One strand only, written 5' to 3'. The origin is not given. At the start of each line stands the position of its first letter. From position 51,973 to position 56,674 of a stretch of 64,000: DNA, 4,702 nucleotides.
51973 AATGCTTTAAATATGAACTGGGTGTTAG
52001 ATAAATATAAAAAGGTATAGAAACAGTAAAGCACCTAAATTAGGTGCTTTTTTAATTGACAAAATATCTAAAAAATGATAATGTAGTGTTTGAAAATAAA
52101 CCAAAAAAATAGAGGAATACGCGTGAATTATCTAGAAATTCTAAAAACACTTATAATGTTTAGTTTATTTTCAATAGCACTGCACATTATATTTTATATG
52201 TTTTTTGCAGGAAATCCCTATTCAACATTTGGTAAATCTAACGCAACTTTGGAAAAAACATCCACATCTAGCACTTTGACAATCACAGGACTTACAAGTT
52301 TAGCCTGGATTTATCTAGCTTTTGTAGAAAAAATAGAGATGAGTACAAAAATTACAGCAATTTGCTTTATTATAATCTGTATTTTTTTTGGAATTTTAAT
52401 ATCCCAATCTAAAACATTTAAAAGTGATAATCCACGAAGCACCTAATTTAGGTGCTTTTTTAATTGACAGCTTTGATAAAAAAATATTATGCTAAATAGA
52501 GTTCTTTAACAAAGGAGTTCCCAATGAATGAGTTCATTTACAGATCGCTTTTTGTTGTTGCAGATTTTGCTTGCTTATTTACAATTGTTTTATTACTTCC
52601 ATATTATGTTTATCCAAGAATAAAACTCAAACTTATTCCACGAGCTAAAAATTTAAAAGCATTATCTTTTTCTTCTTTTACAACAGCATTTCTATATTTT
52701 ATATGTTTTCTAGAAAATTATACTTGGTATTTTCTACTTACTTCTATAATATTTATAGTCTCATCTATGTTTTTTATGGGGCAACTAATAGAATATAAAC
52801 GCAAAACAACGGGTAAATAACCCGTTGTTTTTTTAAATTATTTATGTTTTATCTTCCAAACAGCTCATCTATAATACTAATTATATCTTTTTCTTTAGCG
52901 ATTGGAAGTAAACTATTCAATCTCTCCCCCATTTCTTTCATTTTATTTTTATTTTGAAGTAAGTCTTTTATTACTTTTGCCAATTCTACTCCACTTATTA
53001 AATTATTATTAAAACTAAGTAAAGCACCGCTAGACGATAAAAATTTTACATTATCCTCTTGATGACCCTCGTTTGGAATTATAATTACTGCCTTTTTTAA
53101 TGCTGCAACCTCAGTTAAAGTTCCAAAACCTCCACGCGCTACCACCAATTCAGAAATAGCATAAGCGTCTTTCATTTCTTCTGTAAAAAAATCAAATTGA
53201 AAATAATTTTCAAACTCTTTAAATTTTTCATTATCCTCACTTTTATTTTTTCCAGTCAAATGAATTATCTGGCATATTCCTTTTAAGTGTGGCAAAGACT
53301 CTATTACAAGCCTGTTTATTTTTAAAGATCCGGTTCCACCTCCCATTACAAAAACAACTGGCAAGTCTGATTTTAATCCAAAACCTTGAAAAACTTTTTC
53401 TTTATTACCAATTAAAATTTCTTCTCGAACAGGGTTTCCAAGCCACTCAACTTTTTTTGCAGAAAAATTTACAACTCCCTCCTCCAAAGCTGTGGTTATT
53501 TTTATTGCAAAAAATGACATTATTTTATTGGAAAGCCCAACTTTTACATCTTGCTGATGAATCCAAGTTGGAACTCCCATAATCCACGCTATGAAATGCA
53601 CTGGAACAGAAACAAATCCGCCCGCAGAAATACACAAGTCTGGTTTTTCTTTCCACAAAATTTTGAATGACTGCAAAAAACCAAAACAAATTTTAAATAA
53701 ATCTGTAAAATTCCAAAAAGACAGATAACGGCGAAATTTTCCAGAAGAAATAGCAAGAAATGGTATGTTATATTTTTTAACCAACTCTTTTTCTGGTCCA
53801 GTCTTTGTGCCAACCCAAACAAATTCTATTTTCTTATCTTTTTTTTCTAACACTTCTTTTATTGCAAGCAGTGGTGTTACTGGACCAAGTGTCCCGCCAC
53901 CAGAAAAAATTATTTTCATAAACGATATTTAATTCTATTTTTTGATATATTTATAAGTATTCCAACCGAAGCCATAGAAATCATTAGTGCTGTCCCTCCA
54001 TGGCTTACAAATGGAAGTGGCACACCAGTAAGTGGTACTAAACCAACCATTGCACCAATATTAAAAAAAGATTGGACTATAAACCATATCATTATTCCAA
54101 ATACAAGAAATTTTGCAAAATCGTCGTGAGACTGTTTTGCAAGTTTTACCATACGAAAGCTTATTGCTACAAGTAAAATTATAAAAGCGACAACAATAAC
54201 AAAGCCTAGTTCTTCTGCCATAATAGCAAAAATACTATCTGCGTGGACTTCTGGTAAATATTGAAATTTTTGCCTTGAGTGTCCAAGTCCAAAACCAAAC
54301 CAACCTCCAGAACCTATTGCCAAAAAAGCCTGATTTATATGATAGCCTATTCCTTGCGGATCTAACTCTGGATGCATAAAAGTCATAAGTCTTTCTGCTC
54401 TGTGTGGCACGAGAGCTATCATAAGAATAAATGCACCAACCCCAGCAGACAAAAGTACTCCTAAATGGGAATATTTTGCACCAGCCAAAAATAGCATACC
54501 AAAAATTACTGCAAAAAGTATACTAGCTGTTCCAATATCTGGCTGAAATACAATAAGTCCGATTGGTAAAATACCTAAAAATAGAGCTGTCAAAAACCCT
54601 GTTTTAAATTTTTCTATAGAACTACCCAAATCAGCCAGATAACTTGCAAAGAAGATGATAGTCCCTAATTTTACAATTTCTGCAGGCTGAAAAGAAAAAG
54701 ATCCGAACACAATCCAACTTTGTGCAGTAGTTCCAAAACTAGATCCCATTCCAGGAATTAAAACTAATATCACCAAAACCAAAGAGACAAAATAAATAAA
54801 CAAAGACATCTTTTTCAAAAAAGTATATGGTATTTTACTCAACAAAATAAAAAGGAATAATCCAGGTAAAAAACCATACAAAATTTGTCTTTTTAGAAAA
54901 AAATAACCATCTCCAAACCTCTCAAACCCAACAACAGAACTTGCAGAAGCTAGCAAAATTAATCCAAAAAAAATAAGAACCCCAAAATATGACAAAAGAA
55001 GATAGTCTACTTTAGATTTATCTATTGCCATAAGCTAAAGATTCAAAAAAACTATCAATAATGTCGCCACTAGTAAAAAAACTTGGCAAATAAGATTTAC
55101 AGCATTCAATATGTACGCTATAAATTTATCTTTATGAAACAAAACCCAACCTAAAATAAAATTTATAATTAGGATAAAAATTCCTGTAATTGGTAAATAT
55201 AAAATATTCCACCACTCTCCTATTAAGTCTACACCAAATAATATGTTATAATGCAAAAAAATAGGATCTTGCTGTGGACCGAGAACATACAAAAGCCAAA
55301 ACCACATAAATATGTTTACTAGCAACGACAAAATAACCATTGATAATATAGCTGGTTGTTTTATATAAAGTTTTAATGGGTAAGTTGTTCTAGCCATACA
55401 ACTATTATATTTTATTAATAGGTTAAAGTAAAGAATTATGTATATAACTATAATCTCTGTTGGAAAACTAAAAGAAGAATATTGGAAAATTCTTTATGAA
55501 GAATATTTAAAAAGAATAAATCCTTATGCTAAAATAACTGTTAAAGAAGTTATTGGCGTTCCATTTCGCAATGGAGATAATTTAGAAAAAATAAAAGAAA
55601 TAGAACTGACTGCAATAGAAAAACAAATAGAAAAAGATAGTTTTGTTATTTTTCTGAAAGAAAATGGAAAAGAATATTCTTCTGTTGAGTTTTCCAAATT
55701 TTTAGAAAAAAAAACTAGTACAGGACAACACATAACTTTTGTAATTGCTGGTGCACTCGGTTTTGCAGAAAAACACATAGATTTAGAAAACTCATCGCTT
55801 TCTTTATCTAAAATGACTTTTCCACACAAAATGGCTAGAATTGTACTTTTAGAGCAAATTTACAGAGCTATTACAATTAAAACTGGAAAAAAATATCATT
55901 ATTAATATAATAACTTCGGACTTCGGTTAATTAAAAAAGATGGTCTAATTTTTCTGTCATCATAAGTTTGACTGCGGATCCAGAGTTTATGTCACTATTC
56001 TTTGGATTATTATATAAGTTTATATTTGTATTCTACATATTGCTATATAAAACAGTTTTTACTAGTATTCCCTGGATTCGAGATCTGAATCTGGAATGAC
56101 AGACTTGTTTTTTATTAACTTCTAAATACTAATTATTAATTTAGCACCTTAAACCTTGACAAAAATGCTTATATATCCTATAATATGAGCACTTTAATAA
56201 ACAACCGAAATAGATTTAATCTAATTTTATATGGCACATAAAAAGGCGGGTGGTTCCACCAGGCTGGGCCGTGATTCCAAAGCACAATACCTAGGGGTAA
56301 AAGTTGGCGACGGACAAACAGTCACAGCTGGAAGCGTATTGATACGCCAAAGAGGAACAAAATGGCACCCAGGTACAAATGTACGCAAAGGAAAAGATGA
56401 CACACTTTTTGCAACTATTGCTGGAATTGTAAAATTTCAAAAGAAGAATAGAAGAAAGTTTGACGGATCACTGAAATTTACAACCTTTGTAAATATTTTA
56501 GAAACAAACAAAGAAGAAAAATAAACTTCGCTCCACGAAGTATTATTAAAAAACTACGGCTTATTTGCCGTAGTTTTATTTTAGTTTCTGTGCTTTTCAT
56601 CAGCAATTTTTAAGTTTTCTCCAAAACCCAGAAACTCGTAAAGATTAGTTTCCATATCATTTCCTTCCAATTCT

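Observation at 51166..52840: Four tandem small-membrane-protein cassettes behind tRNA-Lys, each with its own promoter and a near-identical terminator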

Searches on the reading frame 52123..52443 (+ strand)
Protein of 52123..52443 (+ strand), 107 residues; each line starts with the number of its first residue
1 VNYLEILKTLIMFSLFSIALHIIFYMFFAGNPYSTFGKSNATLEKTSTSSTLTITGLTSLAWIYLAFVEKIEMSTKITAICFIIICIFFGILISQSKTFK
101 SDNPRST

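Call 10: search_protein_families(library=pfam, proteins=[window:52123-52443:+], max_evalue=1)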
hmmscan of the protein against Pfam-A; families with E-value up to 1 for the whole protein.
window:52123-52443:+ (107 aa): 2 families
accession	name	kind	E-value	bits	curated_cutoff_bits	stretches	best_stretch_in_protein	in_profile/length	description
PF02936.19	COX4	-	0.074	13.5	26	1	5-65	72-133/138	Cytochrome c oxidase subunit IV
PF00520.37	Ion_trans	-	0.27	10.8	25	1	4-93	127-221/241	Ion transport protein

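Call 11: search_protein_families(library=phrogs, proteins=[window:52123-52443:+], max_evalue=1)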
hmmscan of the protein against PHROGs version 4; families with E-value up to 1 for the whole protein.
window:52123-52443:+ (107 aa): 2 families
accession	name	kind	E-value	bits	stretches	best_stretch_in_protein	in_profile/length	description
phrog_32536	-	unknown function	0.12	13.8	1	16-69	9-60/77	-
phrog_35662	-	unknown function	0.13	13.8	1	66-99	39-72/95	-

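Call 12: search_protein_families(library=padloc, proteins=[window:52123-52443:+], max_evalue=1)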
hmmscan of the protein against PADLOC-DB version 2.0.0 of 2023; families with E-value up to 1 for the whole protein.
window:52123-52443:+ (107 aa): 0 families

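Call 23: find_homologous_proteins(query=window:52123-52443:+, max_evalue=0.01)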
Query seq(107 aa) (107 aa): 1 proteins with E <= 0.01 among 4 candidates.
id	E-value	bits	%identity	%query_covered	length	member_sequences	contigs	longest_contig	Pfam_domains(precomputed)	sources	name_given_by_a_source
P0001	5.2e-60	218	100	100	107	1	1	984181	-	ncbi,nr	ncbi:MAG: hypothetical protein L3J07_01905 [Candidatus Magasanikbacteria bacterium]|nr:hypothetical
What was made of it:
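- Checked: The start that has a Shine-Dalgarno sequence (agaggaa) is GTG 52123, giving 107 aa, and this matches the deposited annotation (call 23).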

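Call 30: find_related_loci(query=A2, collection=metagenome_contigs, flank=8000)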
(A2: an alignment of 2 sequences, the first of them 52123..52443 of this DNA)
Query A2 (107 aa) in metagenome_contigs; peptide patterns used: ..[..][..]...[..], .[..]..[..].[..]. (x = any residue, [..] = any of these).
600 stretches matched a pattern (row limit reached: there are more); 2 encode a relative of the query (tblastn E <= 1e-3); 2 distinct loci.
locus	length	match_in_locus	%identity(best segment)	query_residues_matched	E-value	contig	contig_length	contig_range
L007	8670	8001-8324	44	1-107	4e-26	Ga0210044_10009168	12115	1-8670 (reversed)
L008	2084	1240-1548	45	1-102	4e-25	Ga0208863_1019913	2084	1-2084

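Call 31: find_related_loci(query=A2, collection=viral_contigs, flank=8000)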
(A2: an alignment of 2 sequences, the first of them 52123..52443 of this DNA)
Query A2 (107 aa) in viral_contigs; peptide patterns used: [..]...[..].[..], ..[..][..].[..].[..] (x = any residue, [..] = any of these).
257 stretches matched a pattern, but none encodes a relative of the query by tblastn (E <= 1e-3).

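Call 48: search_protein_representatives(alignment_id=A3)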
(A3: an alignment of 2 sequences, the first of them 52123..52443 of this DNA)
Query: 2 sequences, 111 profile positions. Proteins with E-value up to 0.001 (for the whole library): 3; up to 1e-10: 3; up to 1e-30: 2. The best 3 are listed.
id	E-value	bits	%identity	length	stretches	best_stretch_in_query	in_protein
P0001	1.2e-50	186.7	-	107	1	1-109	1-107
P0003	9.5e-43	161.2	-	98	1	8-110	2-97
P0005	1.5e-13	67.2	-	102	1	1-103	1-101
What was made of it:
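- Tried and rejected: An exhaustive HMMER scan of 1.84 billion representatives with the C+D profile found only C, D and P0005 (call 48).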

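Call 50: find_encoding_contigs(protein=P0005, flank=8000, max_places=10)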
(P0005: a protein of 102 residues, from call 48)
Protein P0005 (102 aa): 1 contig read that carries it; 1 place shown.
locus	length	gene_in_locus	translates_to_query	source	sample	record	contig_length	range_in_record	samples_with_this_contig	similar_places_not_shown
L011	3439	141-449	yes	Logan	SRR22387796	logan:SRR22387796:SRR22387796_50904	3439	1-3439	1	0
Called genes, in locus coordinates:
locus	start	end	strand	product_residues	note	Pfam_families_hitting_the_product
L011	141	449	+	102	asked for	-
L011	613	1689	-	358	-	PF03033:Glyco_transf_28, PF04101:Glyco_tran_28_C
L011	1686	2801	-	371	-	PF01098:FTSW_RODA_SPOVE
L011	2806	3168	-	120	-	-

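Call 55: search_protein_families(library=ncbifam, proteins=[window:52123-52443:+, P0005], max_evalue=1)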
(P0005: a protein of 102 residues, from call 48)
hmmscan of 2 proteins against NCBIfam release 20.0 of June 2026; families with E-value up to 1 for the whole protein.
window:52123-52443:+ (107 aa): 0 families

P0005 (102 aa): 1 family
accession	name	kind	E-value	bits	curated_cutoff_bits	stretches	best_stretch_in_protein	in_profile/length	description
NF043039.1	HgcAB_like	equivalog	0.48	10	285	1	8-96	182-268/350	HgcAB-like fusion protein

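Call 66: predict_structure(alignment_id=A6)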
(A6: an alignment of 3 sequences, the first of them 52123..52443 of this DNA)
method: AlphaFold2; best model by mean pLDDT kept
length: 107 residues; sequences in the alignment: 3
mean_pLDDT: 56.3   pTM: 0.31
mean pLDDT of the five models: 56.3, 53.0, 52.0, 48.5, 47.9
residues with pLDDT >= 90: 0; 70-90: 10; 50-70: 68; < 50: 29
segments of 3 or more residues with pLDDT < 50: 30-52
pLDDT, mean of each block of 10 residues (from residue 1): 65 71 59 41 42 54 55 56 67 59 48
secondary structure, 60 per line:
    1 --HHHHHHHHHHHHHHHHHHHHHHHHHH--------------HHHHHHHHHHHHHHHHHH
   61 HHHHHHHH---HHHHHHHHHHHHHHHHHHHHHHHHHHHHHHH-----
elements in order: H3-28 H43-68 H72-102
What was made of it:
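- On Class I holin: The AF2 model shows three helices at pLDDT 56 (call 66).
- Checked: AlphaFold2 of C gives three helices, but at low confidence (pLDDT 56, call 66).
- Tried and rejected: I judged this too poor for a fold search, so none was run (call 66).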

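Call 72: search_dna_similar(query=window:52123-52443:+, collection=phages, mode=protein, max_evalue=0.1, max_rows=5)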
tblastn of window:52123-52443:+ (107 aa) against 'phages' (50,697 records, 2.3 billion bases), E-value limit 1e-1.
No match.

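Call 76: find_encoding_contigs(protein=P0001, flank=5000, max_places=10)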
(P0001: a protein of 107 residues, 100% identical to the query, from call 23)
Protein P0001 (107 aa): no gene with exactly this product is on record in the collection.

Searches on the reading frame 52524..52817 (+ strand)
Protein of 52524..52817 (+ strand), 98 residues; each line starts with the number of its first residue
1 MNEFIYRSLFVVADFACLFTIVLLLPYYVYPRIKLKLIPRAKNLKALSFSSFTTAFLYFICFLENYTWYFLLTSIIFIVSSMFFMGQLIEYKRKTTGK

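Call 10: search_protein_families(library=pfam, proteins=[window:52524-52817:+], max_evalue=1)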
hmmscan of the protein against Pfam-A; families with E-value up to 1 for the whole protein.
window:52524-52817:+ (98 aa): 1 family
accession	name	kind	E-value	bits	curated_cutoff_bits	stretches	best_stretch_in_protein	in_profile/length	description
PF01940.21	DUF92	-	0.33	10.7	27.5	1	38-85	7-55/251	Integral membrane protein DUF92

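Call 11: search_protein_families(library=phrogs, proteins=[window:52524-52817:+], max_evalue=1)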
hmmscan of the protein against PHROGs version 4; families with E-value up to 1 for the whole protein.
window:52524-52817:+ (98 aa): 1 family
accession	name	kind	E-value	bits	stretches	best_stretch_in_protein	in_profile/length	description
phrog_34552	-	unknown function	0.73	11.3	0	70-92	43-65/66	-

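Call 12: search_protein_families(library=padloc, proteins=[window:52524-52817:+], max_evalue=1)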
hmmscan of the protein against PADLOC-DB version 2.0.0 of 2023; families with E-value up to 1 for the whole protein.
window:52524-52817:+ (98 aa): 0 families

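Call 55: search_protein_families(library=ncbifam, proteins=[window:52524-52817:+], max_evalue=1)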
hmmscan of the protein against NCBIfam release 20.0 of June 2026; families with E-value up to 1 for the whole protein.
window:52524-52817:+ (98 aa): 1 family
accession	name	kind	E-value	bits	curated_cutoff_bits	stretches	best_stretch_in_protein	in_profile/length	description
NF002791.0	PRK02913.1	equivalog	0.32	11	152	1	43-93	61-110/152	DUF986 family protein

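Call 75: search_dna_similar(query=window:52524-52817:+, collection=phages, mode=protein, max_evalue=0.1, max_rows=5)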
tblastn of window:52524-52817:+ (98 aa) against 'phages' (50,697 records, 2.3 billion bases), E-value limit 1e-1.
No match.

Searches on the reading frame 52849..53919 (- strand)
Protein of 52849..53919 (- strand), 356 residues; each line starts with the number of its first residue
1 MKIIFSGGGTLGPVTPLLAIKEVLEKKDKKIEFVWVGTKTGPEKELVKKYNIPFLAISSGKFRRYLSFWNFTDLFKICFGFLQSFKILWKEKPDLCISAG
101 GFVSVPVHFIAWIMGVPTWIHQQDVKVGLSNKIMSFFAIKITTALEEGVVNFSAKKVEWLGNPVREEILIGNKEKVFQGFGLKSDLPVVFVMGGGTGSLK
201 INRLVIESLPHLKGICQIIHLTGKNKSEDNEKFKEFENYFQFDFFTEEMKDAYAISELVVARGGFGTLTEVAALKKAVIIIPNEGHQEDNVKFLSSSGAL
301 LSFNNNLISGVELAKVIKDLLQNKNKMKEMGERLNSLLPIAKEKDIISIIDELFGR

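Call 10: search_protein_families(library=pfam, proteins=[window:52849-53919:-], max_evalue=1)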
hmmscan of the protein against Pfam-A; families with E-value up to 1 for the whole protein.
window:52849-53919:- (356 aa): 4 families
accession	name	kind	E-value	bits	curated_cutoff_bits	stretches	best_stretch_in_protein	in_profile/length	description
PF03033.26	Glyco_transf_28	-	8.2e-30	104.1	26.2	1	3-141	1-137/139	Glycosyltransferase family 28 N-terminal domain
PF04101.22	Glyco_tran_28_C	-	2.9e-27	96.2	22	1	188-334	1-154/166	Glycosyltransferase family 28 C-terminal domain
PF08660.17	Alg14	-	0.055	13.9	27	1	72-119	73-120/171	Oligosaccharide biosynthesis protein Alg14 like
PF00201.24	UDPGT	-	0.11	11.8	19.5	1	278-325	363-410/499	UDP-glucoronosyl and UDP-glucosyl transferase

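Call 16: find_related_loci(query=window:52849-53919:-, collection=genome_contigs, flank=8000)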
Query window:52849-53919:- (356 aa) in genome_contigs; peptide patterns used: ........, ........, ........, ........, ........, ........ (x = any residue, [..] = any of these).
196 stretches matched a pattern; 6 encode a relative of the query (tblastn E <= 1e-3); 6 distinct loci.
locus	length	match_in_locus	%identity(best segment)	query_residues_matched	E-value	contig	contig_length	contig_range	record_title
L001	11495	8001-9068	78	1-356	0e+0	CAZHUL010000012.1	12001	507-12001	MAG TPA_asm: uncultured Gammaproteobacteria bacterium isolate SRP062349_co1_298 genome assembly, contig: NODE_982_length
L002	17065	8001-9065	57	1-353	2e-135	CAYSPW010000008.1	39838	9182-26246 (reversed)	MAG TPA_asm: uncultured Gammaproteobacteria bacterium isolate SRP141376_co4_298 genome assembly, contig: NODE_1778_lengt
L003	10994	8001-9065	57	1-353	3e-133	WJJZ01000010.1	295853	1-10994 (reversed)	MAG: Candidatus Magasanikiibacteriota bacterium isolate Bin_289 k141_1557126, whole genome shotgun sequence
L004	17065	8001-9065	53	1-353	2e-131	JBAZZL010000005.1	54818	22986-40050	MAG: Patescibacteria group bacterium isolate SO_2017_GW3_15 scaffold_496_c1_OW296A_2017, whole genome shotgun sequence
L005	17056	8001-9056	50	1-349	1e-117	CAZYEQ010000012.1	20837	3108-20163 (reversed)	MAG TPA_asm: uncultured Gammaproteobacteria bacterium isolate SRP219642_co4_14 genome assembly, contig: NODE_4145_length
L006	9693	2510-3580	30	1-354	6e-38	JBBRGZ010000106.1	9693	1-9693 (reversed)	MAG: Chitinophagales bacterium isolate Co_metawrap_2671 Cmw_2671_k141_23159503_length_9693_cov_7.8106, whole genome shot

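Call 71: search_protein_families(library=pfam, proteins=[L001:9892-11373:+], max_evalue=10)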
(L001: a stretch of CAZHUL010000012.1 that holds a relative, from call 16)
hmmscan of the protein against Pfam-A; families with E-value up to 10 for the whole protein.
L001:9892-11373:+ (493 aa): 4 families
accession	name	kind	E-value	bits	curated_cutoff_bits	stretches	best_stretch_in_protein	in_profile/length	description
PF01943.22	Polysacc_synt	-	2.2e-34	119.6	28.2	2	22-291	2-273/274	Polysaccharide biosynthesis protein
PF13440.11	Polysacc_synt_3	-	1.8e-22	80.4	23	1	46-340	2-291/293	Polysaccharide biosynthesis protein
PF03023.19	MurJ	-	1.4e-12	47.4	27.4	1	276-461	249-444/451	Lipid II flippase MurJ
PF01554.23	MatE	-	2.5e-11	44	24.9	1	232-389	1-160/161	MatE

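Call 78: find_encoding_contigs(protein=window:52849-53919:-, flank=5000, max_places=10)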
Protein window:52849-53919:- (356 aa): no gene with exactly this product is on record in the collection.

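Call 91: search_protein_families(library=pfam, proteins=[L002:9063-10460:-, L002:10776-11960:-, L002:12733-14037:-, L002:14039-14605:-, L004:10006-10650:-, L004:10876-11568:-, L004:12187-13017:-, L005:13100-13714:+, L005:13711-14577:+, L005:14696-15310:+], max_evalue=0.00001)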
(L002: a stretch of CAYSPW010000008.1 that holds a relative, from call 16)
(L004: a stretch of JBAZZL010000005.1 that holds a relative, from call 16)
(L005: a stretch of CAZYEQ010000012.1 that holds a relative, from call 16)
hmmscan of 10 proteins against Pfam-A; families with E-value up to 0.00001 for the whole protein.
L002:9063-10460:- (465 aa): 0 families

L002:10776-11960:- (394 aa): 2 families
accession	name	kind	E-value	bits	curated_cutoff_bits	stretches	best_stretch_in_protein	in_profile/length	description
PF04055.27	Radical_SAM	-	9.8e-26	91.3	29.5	1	122-289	2-166/166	Radical SAM superfamily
PF00919.26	UPF0004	-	1e-13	51.5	27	1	2-84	1-86/98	Uncharacterized protein family UPF0004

L002:12733-14037:- (434 aa): 2 families
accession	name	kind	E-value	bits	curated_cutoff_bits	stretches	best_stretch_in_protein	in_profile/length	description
PF00817.25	IMS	-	7.3e-46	156.2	23.2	1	16-160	1-147/148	impB/mucB/samB family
PF11799.13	IMS_C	-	1.4e-12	48.4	20.7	1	250-358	2-109/109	impB/mucB/samB family C-terminal domain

L002:14039-14605:- (188 aa): 1 family
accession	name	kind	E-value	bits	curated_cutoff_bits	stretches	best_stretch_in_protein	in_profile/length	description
PF00717.28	Peptidase_S24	-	8.9e-28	96.8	23.3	1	69-181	2-115/116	Peptidase S24-like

L004:10006-10650:- (214 aa): 1 family
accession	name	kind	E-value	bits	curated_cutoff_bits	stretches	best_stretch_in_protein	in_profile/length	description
PF01797.21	Y1_Tnp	-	3.3e-13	50.2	23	1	12-121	6-119/121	Transposase IS200 like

L004:10876-11568:- (230 aa): 2 families
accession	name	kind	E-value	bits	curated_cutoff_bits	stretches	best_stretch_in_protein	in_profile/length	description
PF13023.12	HD_3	-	1.1e-16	61.6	22.5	1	37-172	12-137/165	HD domain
PF12917.13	YfbR-like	-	1e-10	42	25.9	1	45-161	21-137/182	5'-deoxynucleotidase YfbR-like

L004:12187-13017:- (276 aa): 1 family
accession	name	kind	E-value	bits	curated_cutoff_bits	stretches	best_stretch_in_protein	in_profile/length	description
PF01048.26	PNP_UDP_1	-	1e-26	94.2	25.1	1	38-271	10-232/233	Phosphorylase superfamily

L005:13100-13714:+ (204 aa): 1 family
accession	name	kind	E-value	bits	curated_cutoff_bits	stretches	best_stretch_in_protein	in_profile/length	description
PF00908.23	dTDP_sugar_isom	-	4e-73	245.1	27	1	26-195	2-168/168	dTDP-4-dehydrorhamnose 3,5-epimerase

L005:13711-14577:+ (288 aa): 3 families
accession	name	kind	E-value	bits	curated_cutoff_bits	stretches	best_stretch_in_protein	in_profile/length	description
PF04321.23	RmlD_sub_bind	-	1.2e-68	231.7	27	1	4-286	2-284/287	RmlD substrate binding domain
PF01370.27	Epimerase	-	2.1e-22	80.2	20.9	1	5-220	1-236/240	NAD dependent epimerase/dehydratase family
PF16363.11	GDP_Man_Dehyd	-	3.7e-08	33.7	27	1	37-241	58-268/332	GDP-mannose 4,6 dehydratase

L005:14696-15310:+ (204 aa): 1 family
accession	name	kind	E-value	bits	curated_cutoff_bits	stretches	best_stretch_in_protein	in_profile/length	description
PF01997.21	Translin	-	6.1e-17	62.7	25.9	1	49-204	16-204/205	Translin family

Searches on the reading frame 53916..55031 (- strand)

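Call 10: search_protein_families(library=pfam, proteins=[window:53916-55031:-], max_evalue=1)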
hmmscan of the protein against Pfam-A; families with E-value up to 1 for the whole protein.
window:53916-55031:- (371 aa): 1 family
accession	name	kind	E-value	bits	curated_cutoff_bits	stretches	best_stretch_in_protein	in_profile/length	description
PF01098.24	FTSW_RODA_SPOVE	-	6.7e-95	318.5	26.4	1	13-366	5-354/356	Cell cycle protein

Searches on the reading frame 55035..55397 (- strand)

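Call 10: search_protein_families(library=pfam, proteins=[window:55035-55397:-], max_evalue=1)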
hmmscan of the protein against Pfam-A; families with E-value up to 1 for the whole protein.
window:55035-55397:- (120 aa): 1 family
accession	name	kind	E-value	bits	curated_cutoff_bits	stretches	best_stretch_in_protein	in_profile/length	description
PF14813.11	NADH_B2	-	0.19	12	25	1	19-50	18-49/69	NADH dehydrogenase 1 beta subcomplex subunit 2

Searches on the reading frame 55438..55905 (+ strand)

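Call 84: search_protein_families(library=pfam, proteins=[window:55438-55905:+], max_evalue=0.001)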
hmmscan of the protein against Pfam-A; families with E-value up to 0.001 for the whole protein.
window:55438-55905:+ (155 aa): 1 family
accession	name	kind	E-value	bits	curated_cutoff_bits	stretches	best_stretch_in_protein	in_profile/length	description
PF02590.22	SPOUT_MTase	-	5.9e-49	166.5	27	1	1-154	1-154/154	Predicted SPOUT methyltransferase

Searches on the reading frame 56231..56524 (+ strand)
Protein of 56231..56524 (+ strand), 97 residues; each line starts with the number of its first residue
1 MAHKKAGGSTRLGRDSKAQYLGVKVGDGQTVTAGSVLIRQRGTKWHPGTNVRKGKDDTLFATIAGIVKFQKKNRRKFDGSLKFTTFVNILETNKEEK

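Call 84: search_protein_families(library=pfam, proteins=[window:56231-56524:+], max_evalue=0.001)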
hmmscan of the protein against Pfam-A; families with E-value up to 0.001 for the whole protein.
window:56231-56524:+ (97 aa): 1 family
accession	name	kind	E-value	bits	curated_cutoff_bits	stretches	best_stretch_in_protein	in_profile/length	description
PF01016.24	Ribosomal_L27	-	2.8e-34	117.4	20.5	1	2-77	1-76/79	Ribosomal L27 protein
